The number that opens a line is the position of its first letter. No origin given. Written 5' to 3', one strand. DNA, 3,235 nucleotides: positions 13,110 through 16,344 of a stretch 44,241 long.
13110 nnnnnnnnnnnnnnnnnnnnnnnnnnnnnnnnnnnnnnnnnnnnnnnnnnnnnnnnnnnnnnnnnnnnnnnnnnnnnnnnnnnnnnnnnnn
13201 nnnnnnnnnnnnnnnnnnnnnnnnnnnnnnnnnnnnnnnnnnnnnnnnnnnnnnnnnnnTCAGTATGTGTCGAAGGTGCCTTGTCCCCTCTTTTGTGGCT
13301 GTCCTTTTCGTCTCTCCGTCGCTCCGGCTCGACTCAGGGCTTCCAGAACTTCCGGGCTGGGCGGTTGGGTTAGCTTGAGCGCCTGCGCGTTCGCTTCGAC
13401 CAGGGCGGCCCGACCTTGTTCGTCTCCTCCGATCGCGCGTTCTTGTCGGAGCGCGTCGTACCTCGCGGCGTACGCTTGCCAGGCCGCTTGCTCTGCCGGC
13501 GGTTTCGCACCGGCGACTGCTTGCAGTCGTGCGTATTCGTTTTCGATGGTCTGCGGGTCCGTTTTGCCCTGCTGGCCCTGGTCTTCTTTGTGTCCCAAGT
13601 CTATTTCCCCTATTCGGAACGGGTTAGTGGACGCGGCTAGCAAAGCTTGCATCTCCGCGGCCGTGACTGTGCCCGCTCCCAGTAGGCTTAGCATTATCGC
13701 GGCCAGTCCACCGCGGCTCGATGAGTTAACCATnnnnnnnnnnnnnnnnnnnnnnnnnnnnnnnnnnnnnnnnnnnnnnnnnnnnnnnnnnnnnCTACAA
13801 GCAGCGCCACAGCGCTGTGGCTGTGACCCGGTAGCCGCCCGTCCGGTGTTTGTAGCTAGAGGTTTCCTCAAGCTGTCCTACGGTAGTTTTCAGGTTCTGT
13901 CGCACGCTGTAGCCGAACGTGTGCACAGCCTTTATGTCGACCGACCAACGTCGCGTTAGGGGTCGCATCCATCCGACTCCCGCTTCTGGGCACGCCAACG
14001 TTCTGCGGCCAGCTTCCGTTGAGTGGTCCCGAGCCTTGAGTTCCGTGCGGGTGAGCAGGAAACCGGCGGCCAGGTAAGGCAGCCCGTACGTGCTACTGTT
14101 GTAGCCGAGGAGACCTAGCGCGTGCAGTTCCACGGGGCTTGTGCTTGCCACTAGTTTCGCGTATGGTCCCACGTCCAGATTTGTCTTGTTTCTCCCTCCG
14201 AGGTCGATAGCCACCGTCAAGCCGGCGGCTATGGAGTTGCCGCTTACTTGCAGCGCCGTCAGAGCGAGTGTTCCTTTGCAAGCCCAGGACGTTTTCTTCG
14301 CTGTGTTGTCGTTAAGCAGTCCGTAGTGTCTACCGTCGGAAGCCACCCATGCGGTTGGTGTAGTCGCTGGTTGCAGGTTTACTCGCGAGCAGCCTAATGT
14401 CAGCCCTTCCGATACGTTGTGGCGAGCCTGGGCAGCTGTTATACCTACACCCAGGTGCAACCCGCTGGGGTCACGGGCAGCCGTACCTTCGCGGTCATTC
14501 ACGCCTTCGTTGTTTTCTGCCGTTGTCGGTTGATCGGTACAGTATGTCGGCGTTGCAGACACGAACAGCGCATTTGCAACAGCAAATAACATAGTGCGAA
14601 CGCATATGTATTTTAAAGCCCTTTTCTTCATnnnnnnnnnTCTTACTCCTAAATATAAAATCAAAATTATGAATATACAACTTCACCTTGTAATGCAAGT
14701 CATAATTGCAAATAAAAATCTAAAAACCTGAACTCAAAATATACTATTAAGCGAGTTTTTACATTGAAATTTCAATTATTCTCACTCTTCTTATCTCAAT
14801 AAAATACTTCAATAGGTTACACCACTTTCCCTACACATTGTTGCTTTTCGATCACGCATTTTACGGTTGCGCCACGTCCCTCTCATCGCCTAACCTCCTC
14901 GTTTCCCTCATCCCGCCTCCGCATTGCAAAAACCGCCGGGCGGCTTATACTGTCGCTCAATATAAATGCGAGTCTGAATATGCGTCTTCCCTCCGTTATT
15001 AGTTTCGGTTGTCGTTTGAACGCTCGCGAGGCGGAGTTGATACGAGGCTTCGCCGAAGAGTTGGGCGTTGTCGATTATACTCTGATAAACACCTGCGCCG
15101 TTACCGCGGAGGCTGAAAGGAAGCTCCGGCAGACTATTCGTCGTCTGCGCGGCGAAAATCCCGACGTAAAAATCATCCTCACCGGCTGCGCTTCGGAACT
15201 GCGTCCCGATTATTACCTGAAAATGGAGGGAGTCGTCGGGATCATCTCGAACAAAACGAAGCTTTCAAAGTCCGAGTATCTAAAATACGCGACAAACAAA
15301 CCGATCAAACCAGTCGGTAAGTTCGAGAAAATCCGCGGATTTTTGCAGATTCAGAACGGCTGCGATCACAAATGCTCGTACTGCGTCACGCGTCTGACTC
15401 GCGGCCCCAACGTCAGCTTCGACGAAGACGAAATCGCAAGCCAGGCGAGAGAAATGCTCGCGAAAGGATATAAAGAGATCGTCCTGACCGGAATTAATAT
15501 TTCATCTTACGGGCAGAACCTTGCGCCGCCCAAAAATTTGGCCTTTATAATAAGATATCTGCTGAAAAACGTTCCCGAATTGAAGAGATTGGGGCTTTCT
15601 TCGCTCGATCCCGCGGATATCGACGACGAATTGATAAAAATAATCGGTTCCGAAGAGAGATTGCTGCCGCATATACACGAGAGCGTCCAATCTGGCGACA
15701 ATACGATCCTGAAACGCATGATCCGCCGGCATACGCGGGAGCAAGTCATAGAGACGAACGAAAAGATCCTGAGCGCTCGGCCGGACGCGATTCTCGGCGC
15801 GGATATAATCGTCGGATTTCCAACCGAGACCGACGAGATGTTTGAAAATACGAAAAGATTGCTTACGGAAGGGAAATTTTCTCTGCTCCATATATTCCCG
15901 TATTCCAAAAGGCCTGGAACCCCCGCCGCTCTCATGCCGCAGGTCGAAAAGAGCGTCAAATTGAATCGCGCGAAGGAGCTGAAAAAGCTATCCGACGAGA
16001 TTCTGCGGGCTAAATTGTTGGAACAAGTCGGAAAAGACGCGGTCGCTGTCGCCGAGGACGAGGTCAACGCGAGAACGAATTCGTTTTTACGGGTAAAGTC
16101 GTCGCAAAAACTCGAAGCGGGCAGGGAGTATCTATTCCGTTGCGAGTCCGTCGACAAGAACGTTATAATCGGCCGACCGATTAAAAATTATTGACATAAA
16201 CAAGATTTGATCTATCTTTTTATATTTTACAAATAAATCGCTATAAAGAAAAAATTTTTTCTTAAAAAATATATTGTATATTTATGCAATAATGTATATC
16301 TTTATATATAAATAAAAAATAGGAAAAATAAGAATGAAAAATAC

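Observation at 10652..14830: Compositionally foreign ~4 kb island with a four-gene operon of exported orphan proteins (beta-barrel OMP plus three signal-peptide proteins)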

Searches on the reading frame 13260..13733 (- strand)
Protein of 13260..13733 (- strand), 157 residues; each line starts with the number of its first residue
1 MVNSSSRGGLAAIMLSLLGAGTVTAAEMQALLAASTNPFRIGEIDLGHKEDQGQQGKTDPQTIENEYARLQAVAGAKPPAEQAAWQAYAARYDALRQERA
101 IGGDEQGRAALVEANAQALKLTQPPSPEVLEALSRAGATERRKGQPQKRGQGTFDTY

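Call 3: search_protein_families(library=pfam, proteins=[window:13260-13733:-], max_evalue=0.1)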
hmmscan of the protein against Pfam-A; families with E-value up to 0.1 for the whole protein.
window:13260-13733:- (157 aa): 1 family
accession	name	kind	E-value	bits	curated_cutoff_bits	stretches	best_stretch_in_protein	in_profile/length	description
PF20232.3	T6SS_FHA_C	-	0.029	14.6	23.7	1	58-100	119-162/180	C-terminal domain of Type VI secretion system FHA protein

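Call 4: search_protein_families(library=ncbifam, proteins=[window:13260-13733:-], max_evalue=0.1)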
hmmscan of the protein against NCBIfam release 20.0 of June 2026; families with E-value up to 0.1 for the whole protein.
window:13260-13733:- (157 aa): 0 families

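Call 19: search_protein_families(library=phrogs, proteins=[window:13260-13733:-], max_evalue=0.1)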
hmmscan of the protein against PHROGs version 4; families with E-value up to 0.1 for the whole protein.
window:13260-13733:- (157 aa): 0 families

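Call 37: search_protein_families(library=pfam, proteins=[window:13260-13733:-], max_evalue=10)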
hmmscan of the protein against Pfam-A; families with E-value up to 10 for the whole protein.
window:13260-13733:- (157 aa): 1 family
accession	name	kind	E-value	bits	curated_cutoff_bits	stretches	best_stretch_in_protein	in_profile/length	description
PF20232.3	T6SS_FHA_C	-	0.029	14.6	23.7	1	58-100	119-162/180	C-terminal domain of Type VI secretion system FHA protein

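Call 69: search_solved_structures(query=window:13260-13733:-, max_evalue=10)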
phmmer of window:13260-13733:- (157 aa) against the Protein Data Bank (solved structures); distinct sequences matched with E-value up to 10: 6.
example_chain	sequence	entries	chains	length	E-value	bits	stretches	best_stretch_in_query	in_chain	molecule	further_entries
6cvj_D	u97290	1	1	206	0.26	14.9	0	119-147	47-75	Microtubule-associated protein tau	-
7mqa_NV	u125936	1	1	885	0.43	14.2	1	19-95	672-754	Exosome component 10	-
9uay_A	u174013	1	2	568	0.47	14.1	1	59-117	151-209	CmnI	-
6t59_TT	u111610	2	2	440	0.59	13.8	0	94-139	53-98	Tetratricopeptide repeat protein 5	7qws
8bpo_t2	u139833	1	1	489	0.95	13.1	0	94-139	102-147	Tetratricopeptide repeat protein 5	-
9pyj_A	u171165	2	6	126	3.5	11.3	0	64-131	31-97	ZETA_2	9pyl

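Call 71: search_protein_families(library=padloc, proteins=[window:13260-13733:-], max_evalue=0.1)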
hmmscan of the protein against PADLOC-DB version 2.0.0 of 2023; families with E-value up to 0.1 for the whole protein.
window:13260-13733:- (157 aa): 0 families

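Call 95: find_encoding_contigs(protein=window:13260-13733:-, flank=5000)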
Protein window:13260-13733:- (157 aa): no gene with exactly this product is on record in the collection.

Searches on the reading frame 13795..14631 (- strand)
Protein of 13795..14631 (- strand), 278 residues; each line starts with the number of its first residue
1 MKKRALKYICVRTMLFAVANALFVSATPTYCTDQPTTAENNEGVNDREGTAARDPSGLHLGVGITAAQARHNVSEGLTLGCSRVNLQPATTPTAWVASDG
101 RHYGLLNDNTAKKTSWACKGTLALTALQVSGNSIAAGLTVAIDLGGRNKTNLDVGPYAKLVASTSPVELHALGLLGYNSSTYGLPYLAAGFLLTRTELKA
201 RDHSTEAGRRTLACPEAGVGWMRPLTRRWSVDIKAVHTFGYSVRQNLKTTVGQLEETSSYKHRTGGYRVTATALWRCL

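Call 3: search_protein_families(library=pfam, proteins=[window:13795-14631:-], max_evalue=0.1)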
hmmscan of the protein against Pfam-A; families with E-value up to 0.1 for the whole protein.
window:13795-14631:- (278 aa): 0 families

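Call 4: search_protein_families(library=ncbifam, proteins=[window:13795-14631:-], max_evalue=0.1)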
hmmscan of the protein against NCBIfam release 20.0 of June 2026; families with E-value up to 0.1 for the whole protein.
window:13795-14631:- (278 aa): 0 families

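Call 9: find_encoding_contigs(protein=window:13795-14631:-, flank=10000, max_places=10)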
Protein window:13795-14631:- (278 aa): 1 contig read that carries it; 1 place shown.
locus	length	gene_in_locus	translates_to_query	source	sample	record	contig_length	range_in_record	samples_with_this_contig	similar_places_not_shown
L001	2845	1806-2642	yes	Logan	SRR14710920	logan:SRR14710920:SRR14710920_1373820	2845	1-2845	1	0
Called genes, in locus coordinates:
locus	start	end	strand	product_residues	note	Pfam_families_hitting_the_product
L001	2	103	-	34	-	?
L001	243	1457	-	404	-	PF00919:UPF0004, PF04055:Radical_SAM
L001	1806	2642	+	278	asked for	-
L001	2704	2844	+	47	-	?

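Call 13: find_homologous_proteins(query=window:13795-14631:-, max_evalue=0.01)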
Query window:13795-14631:- (278 aa): 1 proteins with E <= 0.01 among 3508 candidates.
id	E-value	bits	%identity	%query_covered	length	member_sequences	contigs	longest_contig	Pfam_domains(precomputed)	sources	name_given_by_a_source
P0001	6.9e-116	404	100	66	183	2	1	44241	-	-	-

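Call 19: search_protein_families(library=phrogs, proteins=[window:13795-14631:-], max_evalue=0.1)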
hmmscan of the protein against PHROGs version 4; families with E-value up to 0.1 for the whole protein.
window:13795-14631:- (278 aa): 1 family
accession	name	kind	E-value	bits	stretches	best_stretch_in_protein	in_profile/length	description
phrog_301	-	other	0.043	14.9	0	252-271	95-114/130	secreted protein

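Call 21: search_solved_structures(query=window:13795-14631:-, max_evalue=10)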
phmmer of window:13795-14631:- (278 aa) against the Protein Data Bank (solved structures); distinct sequences matched with E-value up to 10: 0.

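Call 29: search_protein_representatives(protein=window:13795-14631:-)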
Query: 278 residues. Proteins with E-value up to 0.001 (for the whole library): 1; up to 1e-10: 1; up to 1e-30: 1. The best 1 are listed.
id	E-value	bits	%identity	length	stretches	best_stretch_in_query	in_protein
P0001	2.2e-116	404.3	100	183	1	96-278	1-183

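Call 34: predict_structure(protein=window:13795-14631:-)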
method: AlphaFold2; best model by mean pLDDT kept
length: 278 residues; sequences in the alignment: 1
mean_pLDDT: 28.5   pTM: 0.20
mean pLDDT of the five models: 28.5, 25.3, 25.2, 24.2, 22.8
residues with pLDDT >= 90: 0; 70-90: 0; 50-70: 0; < 50: 278
segments of 3 or more residues with pLDDT < 50: 1-278
pLDDT, mean of each block of 10 residues (from residue 1): 45 37 26 29 33 27 25 27 25 24 27 28 31 33 30 28 25 32 30 26 31 25 25 25 27 26 24 23
secondary structure, 60 per line:
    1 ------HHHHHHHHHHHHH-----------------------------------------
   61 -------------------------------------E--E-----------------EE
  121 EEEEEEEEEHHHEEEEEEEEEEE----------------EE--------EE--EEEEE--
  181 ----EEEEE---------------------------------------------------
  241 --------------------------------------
elements in order: H7-19 E119-129 E133-143 E174-178 E185-189

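Call 37: search_protein_families(library=pfam, proteins=[window:13795-14631:-], max_evalue=10)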
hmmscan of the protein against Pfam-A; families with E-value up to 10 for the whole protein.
window:13795-14631:- (278 aa): 0 families

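Call 45: find_related_loci(query=window:13795-14631:-, collection=viral_contigs, flank=5000)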
Query window:13795-14631:- (278 aa) in viral_contigs; peptide patterns used: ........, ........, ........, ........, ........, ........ (x = any residue, [..] = any of these).
No stretch of DNA in the collection matches any of the patterns.

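Call 71: search_protein_families(library=padloc, proteins=[window:13795-14631:-], max_evalue=0.1)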
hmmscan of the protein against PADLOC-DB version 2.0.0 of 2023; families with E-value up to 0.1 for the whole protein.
window:13795-14631:- (278 aa): 0 families

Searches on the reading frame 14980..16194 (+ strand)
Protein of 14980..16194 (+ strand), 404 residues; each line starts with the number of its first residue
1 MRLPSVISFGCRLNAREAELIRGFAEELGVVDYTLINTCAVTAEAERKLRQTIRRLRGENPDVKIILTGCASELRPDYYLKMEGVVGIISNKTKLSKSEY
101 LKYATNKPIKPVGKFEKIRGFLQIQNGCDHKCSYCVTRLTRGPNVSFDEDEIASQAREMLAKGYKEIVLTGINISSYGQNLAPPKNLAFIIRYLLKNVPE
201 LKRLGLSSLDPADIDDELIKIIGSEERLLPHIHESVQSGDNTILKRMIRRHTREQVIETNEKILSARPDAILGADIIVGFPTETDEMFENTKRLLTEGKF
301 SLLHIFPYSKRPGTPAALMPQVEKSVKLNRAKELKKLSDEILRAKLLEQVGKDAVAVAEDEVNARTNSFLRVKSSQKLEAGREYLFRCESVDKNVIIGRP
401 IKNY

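Call 3: search_protein_families(library=pfam, proteins=[window:14980-16194:+], max_evalue=0.1)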
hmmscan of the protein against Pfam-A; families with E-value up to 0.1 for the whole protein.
window:14980-16194:+ (404 aa): 2 families
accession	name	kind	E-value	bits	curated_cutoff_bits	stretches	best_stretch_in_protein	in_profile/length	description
PF04055.27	Radical_SAM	-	3.8e-24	86.1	29.5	1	123-295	2-166/166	Radical SAM superfamily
PF00919.26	UPF0004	-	1.2e-13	51.4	27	1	6-86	4-93/98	Uncharacterized protein family UPF0004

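Call 4: search_protein_families(library=ncbifam, proteins=[window:14980-16194:+], max_evalue=0.1)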
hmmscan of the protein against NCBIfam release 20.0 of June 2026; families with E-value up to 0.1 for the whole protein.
window:14980-16194:+ (404 aa): 32 families (the best 25 are shown)
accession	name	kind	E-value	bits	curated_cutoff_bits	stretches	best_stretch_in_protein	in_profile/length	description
TIGR01579.1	MiaB-like-C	equivalog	1.1e-108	364.2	357.05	1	7-376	2-402/416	tRNA (N(6)-L-threonylcarbamoyladenosine(37)-C(2))-methylthiotransferase MtaB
TIGR00089.1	TIGR00089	subfamily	5.8e-95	318.6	251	1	6-369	4-390/429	MiaB/RimO family radical SAM methylthiotransferase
TIGR01574.1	miaB-methiolase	equivalog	5.3e-65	220.1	355.3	1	9-362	7-390/437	tRNA (N6-isopentenyl adenosine(37)-C2)-methylthiotransferase MiaB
TIGR01578.1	MiaB-like-B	hypoth_equivalog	7.2e-59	199.6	314.7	1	8-362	6-377/421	tRNA (N(6)-L-threonylcarbamoyladenosine(37)-C(2))-methylthiotransferase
TIGR01125.1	TIGR01125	equivalog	1.3e-49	169.4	356.95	1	8-367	6-385/432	30S ribosomal protein S12 methylthiotransferase RimO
NF010916.0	PRK14336.1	equivalog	2.2e-48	165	606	1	10-342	10-349/418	tRNA (N6-isopentenyl adenosine(37)-C2)-methylthiotransferase MiaB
TIGR04013.1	B12_SAM_MJ_1487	hypoth_equivalog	1.1e-17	64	251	1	97-337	132-372/382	TIGR04013 family B12-binding domain/radical SAM domain-containing protein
TIGR04014.1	B12_SAM_MJ_0865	equivalog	1.1e-10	41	360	1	121-315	162-353/434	methyl-coenzyme M reductase glutamine C-methyltransferase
TIGR04479.1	bcpD_PhpK_rSAM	subfamily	1.8e-06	26.6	600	1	125-299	247-410/504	PhpK family radical SAM P-methyltransferase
NF040542.1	rSAM_RCCLKC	equivalog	0.00017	20.9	450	1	86-168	148-230/423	arsinothricin biosynthesis radical SAM protein ArsL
TIGR04107.1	rSAM_HutW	equivalog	0.00019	20.4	400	1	236-318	159-240/419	heme anaerobic degradation radical SAM methyltransferase ChuW/HutW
TIGR03956.1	rSAM_HydE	equivalog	0.0002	20.8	254.6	1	73-179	4-112/340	[FeFe] hydrogenase H-cluster radical SAM maturase HydE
TIGR03960.1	rSAM_fuse_unch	hypoth_equivalog_domain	0.00043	18.9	462.3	1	104-179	238-314/605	TIGR03960 family B12-binding radical SAM protein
TIGR03994.1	rSAM_HemZ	equivalog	0.00092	18.4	321.4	1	237-293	206-261/401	coproporphyrinogen dehydrogenase HemZ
TIGR00510.1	lipA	equivalog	0.001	18.5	310.25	1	121-307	66-243/302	lipoyl synthase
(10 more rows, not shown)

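Call 10: find_related_loci(query=window:14980-16194:+, collection=genome_contigs, flank=10000)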
Query window:14980-16194:+ (404 aa) in genome_contigs; peptide patterns used: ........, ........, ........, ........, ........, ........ (x = any residue, [..] = any of these).
600 stretches matched a pattern (row limit reached: there are more); 432 encode a relative of the query (tblastn E <= 1e-3); the best 80 are kept; 80 distinct loci.
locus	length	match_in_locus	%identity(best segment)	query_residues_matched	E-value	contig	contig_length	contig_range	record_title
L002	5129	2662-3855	72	5-402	0e+0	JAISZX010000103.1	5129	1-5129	MAG: Holosporaceae bacterium isolate Ncb351_bin115 k119_5351532, whole genome shotgun sequence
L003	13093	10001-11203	68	1-401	0e+0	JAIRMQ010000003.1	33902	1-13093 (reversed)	MAG: Holosporaceae bacterium isolate Cd354_bin112 k119_52126, whole genome shotgun sequence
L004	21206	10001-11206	65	6-401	4e-179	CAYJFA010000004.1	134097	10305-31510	MAG TPA_asm: uncultured Holosporaceae bacterium isolate ERP123703_co3_209 genome assembly, contig: NODE_66_length_134097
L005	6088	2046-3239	69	5-402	0e+0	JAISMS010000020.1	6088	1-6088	MAG: Holosporaceae bacterium isolate Im510_bin49 k119_1849224, whole genome shotgun sequence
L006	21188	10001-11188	67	3-398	8e-178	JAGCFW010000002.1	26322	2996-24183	MAG: Alphaproteobacteria bacterium isolate RGIG9754 Yak_Omasum-4__c58119, whole genome shotgun sequence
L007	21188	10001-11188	65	3-398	3e-175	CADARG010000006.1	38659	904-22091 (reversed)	MAG: uncultured proteobacterium isolate RUG13554 genome assembly, contig: RUG13554_asm_6, whole genome shotgun sequence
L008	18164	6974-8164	65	6-402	3e-173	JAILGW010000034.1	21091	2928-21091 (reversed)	MAG: Alphaproteobacteria bacterium isolate RUI108 k141_12311347_flag=1_multi=7.0000_len=21091, whole genome shotgun sequ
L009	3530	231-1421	62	3-398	6e-175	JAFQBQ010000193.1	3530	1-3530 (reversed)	MAG: Alphaproteobacteria bacterium isolate RGIG1672 Goat_Cecum-2__c743456, whole genome shotgun sequence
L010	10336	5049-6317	61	6-402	1e-165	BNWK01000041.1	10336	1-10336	Alphaproteobacteria bacterium PG1894_72 DNA, sequence041, whole genome shotgun sequence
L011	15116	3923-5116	60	3-399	9e-156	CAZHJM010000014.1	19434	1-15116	MAG TPA_asm: uncultured Holosporaceae bacterium isolate SRP141132_co4_69 genome assembly, contig: NODE_2612_length_19434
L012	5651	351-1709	54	6-402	4e-155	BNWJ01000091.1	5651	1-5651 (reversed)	Alphaproteobacteria bacterium PG1894_49 DNA, sequence091, whole genome shotgun sequence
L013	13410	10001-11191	57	3-398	9e-152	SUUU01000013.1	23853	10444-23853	MAG: Alphaproteobacteria bacterium isolate SIG54 NODE_41129_length_23853_cov_2.122440, whole genome shotgun sequence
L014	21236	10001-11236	45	4-401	4e-115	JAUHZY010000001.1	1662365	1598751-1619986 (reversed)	MAG: Alphaproteobacteria bacterium isolate 5_bin.19 NODE_1_length_1662365_cov_10.328651, whole genome shotgun sequence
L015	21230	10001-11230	43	6-398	8e-111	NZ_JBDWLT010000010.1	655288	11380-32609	MAG: Parvibaculum sp. isolate CI.26.M.D5_445_39 CI_26_M_D5_445_39_000000000010, whole genome shotgun sequence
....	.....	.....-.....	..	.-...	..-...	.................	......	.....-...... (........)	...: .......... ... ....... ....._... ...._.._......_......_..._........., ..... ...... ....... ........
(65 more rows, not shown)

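Call 98: search_protein_families(library=pfam, proteins=[L003:8617-9900:-, L003:7908-8654:-, L003:3754-7911:-, L003:2717-3757:-, L005:638-1939:-, L008:4871-6880:-], max_evalue=0.001)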
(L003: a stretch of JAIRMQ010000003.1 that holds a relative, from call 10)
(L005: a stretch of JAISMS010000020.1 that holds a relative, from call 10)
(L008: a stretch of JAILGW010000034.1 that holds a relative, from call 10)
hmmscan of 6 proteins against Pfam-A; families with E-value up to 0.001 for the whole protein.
L003:8617-9900:- (427 aa): 1 family
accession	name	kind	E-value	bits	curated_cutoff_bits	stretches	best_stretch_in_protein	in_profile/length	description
PF05936.17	T6SS_VasE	-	2.9e-42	145.4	23.4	1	17-308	1-306/429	Bacterial Type VI secretion, VC_A0110, EvfL, ImpJ, VasE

L003:7908-8654:- (248 aa): 1 family
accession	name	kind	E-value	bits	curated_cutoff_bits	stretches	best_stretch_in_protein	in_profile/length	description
PF09850.14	DotU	-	2.6e-19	70.1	27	1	33-175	14-156/205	Type VI secretion system protein DotU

L003:3754-7911:- (1385 aa): 1 family
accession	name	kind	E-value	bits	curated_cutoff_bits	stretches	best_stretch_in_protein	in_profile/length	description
PF14331.11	IcmF-related_N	-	1.7e-36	126.3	25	1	178-409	5-240/259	IcmF-related N-terminal domain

L003:2717-3757:- (346 aa): 1 family
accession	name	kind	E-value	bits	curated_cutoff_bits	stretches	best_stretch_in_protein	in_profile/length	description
PF06812.17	ImpA_N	-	1.2e-29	103.2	26.9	1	7-129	2-117/119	ImpA, N-terminal, type VI secretion system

L005:638-1939:- (433 aa): 1 family
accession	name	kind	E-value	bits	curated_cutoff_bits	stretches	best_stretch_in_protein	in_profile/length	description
PF05936.17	T6SS_VasE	-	7e-47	160.6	23.4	1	20-345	1-340/429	Bacterial Type VI secretion, VC_A0110, EvfL, ImpJ, VasE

L008:4871-6880:- (669 aa): 0 families
